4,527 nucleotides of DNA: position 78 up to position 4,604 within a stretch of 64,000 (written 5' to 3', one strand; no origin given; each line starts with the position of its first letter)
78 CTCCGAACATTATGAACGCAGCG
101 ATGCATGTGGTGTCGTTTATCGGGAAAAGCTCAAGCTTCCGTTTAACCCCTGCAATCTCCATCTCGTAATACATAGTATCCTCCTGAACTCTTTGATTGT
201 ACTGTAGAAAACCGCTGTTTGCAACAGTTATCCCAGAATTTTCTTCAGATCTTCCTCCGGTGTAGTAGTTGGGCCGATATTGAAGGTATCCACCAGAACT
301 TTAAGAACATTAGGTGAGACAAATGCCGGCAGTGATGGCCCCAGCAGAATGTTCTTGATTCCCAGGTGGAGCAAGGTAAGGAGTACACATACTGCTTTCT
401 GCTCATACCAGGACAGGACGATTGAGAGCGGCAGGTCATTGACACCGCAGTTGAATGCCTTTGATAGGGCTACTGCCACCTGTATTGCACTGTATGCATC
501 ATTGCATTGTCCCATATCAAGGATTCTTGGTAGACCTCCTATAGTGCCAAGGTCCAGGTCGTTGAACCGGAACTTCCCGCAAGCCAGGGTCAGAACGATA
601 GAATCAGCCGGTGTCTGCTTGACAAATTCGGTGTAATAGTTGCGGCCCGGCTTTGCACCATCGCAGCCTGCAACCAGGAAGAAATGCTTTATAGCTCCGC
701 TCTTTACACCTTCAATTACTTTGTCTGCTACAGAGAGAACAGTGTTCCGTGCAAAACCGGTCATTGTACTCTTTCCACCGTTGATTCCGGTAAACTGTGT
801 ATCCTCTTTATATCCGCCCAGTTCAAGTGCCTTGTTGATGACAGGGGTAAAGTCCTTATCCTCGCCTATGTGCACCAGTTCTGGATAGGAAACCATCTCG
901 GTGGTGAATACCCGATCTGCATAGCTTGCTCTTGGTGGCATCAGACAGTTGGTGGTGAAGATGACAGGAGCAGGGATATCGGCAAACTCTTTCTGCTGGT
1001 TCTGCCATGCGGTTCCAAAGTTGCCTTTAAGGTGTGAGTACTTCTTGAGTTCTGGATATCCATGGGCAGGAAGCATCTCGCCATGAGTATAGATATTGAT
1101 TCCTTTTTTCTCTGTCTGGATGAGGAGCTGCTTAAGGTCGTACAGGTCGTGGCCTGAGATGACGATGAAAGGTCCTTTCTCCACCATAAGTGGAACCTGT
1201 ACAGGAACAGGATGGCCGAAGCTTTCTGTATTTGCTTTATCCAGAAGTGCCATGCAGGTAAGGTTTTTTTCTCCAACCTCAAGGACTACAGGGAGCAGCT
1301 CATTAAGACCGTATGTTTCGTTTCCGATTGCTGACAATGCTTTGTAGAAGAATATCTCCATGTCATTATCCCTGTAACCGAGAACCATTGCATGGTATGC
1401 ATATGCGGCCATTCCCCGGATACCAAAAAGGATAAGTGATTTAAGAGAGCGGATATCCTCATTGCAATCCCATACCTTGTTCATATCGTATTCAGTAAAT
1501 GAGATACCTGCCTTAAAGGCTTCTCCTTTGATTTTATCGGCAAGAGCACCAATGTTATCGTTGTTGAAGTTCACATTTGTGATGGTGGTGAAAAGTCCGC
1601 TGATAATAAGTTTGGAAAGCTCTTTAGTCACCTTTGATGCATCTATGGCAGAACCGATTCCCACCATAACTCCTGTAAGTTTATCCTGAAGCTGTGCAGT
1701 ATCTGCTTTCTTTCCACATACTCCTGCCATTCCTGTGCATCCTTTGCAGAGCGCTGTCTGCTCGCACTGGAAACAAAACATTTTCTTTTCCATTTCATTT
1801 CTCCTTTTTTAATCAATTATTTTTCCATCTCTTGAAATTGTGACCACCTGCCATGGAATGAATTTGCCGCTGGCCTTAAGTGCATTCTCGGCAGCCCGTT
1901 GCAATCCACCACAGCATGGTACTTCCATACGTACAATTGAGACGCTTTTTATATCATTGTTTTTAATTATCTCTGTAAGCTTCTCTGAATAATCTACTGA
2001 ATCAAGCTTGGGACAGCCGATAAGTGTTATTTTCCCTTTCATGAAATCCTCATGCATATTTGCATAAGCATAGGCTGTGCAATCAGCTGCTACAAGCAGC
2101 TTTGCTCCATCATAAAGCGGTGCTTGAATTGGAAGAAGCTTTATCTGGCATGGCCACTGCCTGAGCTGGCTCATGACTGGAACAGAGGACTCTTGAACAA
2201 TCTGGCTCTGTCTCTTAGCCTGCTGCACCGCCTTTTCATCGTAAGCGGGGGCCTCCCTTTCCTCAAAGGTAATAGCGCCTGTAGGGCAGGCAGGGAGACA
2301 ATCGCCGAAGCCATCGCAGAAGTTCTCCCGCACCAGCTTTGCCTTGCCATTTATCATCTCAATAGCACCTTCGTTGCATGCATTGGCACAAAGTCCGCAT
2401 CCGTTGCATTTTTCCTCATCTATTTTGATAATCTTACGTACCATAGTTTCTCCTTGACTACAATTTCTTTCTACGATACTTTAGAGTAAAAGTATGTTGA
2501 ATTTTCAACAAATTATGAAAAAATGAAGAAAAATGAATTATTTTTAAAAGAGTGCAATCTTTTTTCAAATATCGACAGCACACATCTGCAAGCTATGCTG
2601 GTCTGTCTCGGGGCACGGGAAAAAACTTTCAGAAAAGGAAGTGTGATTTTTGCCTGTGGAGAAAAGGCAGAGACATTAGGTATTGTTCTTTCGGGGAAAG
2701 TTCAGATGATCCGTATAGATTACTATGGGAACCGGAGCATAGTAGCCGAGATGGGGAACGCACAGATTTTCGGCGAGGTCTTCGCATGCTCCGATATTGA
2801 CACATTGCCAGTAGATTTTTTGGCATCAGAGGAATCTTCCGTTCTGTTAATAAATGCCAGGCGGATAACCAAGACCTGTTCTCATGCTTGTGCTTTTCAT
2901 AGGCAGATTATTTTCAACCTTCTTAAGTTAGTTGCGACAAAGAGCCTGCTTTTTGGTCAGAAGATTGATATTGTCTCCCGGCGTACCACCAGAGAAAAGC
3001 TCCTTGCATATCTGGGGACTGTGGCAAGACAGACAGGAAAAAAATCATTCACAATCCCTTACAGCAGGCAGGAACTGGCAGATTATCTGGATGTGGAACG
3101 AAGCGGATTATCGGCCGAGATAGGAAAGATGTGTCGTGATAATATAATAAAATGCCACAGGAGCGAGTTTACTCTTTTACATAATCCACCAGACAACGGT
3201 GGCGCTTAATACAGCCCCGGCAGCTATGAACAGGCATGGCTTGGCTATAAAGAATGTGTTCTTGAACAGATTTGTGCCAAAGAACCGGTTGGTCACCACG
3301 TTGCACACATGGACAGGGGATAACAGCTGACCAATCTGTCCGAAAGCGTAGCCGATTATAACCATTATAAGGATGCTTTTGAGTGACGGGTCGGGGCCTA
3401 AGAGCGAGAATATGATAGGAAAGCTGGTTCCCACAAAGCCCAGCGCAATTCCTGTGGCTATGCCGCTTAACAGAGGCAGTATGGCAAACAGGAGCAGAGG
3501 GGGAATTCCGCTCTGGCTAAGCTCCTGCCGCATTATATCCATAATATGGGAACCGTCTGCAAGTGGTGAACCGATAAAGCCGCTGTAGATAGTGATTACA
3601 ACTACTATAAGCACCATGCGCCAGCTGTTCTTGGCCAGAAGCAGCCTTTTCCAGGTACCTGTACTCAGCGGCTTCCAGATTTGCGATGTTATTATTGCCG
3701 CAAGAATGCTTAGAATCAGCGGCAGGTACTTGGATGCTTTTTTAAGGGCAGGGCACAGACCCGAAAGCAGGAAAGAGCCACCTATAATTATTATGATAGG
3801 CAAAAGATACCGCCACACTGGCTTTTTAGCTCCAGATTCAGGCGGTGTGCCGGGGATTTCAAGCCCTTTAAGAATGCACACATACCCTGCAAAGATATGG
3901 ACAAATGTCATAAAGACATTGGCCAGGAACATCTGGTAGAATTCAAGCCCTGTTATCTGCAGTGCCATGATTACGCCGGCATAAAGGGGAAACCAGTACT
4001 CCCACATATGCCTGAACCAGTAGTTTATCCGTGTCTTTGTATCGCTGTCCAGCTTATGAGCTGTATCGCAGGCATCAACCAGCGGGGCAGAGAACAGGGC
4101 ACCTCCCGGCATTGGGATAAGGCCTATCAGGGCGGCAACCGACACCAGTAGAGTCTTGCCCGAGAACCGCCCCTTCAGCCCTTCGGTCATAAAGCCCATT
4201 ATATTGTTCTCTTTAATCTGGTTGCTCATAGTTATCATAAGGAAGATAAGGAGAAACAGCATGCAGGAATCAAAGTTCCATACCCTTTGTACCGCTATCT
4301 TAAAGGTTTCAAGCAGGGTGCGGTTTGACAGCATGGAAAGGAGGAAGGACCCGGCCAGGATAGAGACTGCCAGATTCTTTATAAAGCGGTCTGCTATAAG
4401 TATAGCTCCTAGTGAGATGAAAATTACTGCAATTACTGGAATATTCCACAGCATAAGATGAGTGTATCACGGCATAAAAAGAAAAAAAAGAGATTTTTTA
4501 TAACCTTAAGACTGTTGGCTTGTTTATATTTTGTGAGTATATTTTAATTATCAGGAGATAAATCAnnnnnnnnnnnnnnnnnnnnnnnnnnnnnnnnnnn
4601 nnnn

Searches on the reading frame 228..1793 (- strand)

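Call 80: search_protein_families(library=pfam, proteins=[window:228-1793:-], max_evalue=0.00001)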
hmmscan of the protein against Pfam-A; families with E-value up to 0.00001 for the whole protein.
window:228-1793:- (521 aa): 1 family
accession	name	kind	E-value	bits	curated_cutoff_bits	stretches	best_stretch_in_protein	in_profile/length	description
PF03063.25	Prismane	-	6.5e-161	536.9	27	1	5-517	1-513/513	Prismane/CO dehydrogenase family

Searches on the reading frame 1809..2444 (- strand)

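Call 80: search_protein_families(library=pfam, proteins=[window:1809-2444:-], max_evalue=0.00001)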
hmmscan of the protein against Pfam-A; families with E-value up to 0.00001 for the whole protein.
window:1809-2444:- (211 aa): 8 families
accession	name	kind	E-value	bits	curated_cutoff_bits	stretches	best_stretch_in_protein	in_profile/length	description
PF12838.12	Fer4_7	-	5.7e-12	46.3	27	1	12-57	1-52/52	4Fe-4S dicluster domain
PF12837.12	Fer4_6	-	1.7e-10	40.7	25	1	5-28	1-24/24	4Fe-4S binding domain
PF00037.32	Fer4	-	1.3e-09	37.9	21.1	1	6-29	1-24/24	4Fe-4S binding domain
PF14697.11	Fer4_21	-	5.6e-09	36.4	35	1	7-59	2-58/59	4Fe-4S dicluster domain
PF13237.11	Fer4_10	-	1.3e-07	31.9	25.5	1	6-54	2-53/53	4Fe-4S dicluster domain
PF25160.1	LdpA_Fe-S-bd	-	1.9e-07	31.2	27.6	0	38-60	23-45/49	LdpA Fe-S cluster-binding domain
PF13187.11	Fer4_9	-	3.8e-07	30.5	27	1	12-58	1-52/52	4Fe-4S dicluster domain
PF12797.12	Fer4_2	-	7.9e-07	29.1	24.5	1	5-24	2-21/22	4Fe-4S binding domain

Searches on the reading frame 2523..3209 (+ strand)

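Call 80: search_protein_families(library=pfam, proteins=[window:2523-3209:+], max_evalue=0.00001)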
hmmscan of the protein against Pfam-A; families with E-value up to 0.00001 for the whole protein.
window:2523-3209:+ (228 aa): 2 families
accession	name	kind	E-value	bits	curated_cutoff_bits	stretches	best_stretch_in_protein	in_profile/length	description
PF00027.35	cNMP_binding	-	2.2e-13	50.4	27.5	1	34-119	2-86/89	Cyclic nucleotide-binding domain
PF13545.12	HTH_Crp_2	-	1.7e-07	31.5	27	1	159-218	2-61/70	Crp-like helix-turn-helix domain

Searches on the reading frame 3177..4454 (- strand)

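Call 80: search_protein_families(library=pfam, proteins=[window:3177-4454:-], max_evalue=0.00001)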
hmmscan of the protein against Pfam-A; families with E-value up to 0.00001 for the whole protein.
window:3177-4454:- (425 aa): 1 family
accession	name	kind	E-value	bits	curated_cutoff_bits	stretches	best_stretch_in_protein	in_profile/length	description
PF04165.18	DUF401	-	7.2e-45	154.4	24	1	12-400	5-372/393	Protein of unknown function (DUF401)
